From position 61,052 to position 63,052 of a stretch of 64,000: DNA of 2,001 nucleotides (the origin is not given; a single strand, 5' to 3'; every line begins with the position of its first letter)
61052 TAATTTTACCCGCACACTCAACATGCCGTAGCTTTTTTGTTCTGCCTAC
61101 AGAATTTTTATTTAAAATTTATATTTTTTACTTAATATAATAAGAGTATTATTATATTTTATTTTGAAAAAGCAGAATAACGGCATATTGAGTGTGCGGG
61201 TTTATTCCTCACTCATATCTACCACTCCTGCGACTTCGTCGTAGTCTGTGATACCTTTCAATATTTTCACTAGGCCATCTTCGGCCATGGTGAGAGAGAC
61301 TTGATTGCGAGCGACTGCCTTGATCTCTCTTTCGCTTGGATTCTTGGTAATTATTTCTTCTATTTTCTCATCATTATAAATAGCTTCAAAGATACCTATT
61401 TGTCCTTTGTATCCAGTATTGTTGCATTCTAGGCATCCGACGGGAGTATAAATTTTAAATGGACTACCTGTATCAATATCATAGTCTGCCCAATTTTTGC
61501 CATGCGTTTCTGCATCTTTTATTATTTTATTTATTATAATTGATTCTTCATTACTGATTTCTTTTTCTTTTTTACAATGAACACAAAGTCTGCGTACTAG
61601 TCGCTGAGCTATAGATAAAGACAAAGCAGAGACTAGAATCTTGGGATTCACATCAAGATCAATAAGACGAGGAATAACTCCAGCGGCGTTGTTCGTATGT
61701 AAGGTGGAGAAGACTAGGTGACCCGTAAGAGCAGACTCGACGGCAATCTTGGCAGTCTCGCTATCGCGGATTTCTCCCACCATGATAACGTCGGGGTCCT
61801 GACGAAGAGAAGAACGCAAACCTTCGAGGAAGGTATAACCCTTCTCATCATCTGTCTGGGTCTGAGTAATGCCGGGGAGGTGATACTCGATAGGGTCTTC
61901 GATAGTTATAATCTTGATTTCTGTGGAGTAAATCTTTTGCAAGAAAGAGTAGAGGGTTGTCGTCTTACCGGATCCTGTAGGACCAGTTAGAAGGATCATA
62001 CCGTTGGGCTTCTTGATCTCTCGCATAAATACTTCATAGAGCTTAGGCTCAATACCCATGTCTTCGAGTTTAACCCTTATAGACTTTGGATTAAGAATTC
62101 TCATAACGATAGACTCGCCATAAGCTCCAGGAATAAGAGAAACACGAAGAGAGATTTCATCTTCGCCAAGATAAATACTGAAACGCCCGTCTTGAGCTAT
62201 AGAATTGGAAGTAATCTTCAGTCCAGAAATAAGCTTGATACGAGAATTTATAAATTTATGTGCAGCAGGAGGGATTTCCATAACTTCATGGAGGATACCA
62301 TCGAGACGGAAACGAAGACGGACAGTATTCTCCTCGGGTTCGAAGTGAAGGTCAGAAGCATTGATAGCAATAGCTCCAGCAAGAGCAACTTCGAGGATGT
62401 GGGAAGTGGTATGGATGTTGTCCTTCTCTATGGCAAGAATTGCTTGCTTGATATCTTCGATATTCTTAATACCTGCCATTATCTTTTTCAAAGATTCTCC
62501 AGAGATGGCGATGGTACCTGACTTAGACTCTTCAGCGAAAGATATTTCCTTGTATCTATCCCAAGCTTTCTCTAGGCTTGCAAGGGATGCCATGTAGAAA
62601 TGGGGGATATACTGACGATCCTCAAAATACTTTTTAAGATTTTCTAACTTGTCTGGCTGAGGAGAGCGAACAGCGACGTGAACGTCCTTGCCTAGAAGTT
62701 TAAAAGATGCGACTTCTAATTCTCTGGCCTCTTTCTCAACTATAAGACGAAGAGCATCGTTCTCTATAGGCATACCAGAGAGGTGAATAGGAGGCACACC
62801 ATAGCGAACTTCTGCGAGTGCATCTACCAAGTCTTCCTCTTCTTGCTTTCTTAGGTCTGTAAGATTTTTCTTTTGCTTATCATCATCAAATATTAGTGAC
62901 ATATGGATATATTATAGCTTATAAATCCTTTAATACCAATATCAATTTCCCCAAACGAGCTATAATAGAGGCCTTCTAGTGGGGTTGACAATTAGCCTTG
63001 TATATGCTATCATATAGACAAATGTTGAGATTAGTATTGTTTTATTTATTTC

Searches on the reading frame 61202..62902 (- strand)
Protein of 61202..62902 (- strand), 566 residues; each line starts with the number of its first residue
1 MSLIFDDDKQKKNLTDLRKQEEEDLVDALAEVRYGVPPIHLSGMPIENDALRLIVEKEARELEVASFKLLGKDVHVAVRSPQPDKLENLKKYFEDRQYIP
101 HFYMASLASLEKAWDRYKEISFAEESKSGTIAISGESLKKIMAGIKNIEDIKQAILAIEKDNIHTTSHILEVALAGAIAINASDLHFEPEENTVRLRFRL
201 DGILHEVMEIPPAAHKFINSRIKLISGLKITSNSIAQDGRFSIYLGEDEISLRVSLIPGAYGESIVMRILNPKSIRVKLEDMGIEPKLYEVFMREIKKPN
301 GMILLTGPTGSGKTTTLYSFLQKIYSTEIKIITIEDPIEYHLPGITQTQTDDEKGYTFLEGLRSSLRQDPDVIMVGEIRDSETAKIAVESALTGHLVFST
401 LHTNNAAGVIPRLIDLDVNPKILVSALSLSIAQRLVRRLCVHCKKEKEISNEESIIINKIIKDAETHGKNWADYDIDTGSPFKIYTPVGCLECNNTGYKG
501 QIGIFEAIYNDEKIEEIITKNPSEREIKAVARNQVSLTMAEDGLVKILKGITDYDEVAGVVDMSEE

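Call 78: find_encoding_contigs(protein=window:61202-62902:-, flank=10000, max_places=1)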
Protein window:61202-62902:- (566 aa): 23 contigs read that carry it; 1 place shown.
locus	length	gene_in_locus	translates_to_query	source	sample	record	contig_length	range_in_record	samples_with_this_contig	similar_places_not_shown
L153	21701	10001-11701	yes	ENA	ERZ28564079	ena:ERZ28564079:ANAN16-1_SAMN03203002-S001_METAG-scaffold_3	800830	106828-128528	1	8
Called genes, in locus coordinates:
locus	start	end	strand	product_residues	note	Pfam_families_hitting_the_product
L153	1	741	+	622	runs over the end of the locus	PF01935:DUF87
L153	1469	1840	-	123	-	-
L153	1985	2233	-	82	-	-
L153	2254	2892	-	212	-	PF21694:DNA_pol3_delta_C (faint)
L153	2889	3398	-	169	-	PF04191:PEMT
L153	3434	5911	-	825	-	PF02739:5_3_exonuc_N, PF01367:5_3_exonuc, PF00476:DNA_pol_A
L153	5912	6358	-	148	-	PF02367:TsaE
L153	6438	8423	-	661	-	-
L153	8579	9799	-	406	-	-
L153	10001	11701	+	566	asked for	PF00437:T2SSE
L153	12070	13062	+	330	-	PF00493:MCM (faint), PF05496:RuvB_N, PF07728:AAA_5, PF13173:AAA_14 (faint), PF00004:AAA, PF17864:AAA_lid_4, PF05491:WHD_RuvB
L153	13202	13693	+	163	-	PF02075:RuvC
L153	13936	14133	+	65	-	-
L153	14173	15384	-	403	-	PF00579:tRNA-synt_1b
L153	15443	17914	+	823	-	PF00912:Transgly, PF00905:Transpeptidase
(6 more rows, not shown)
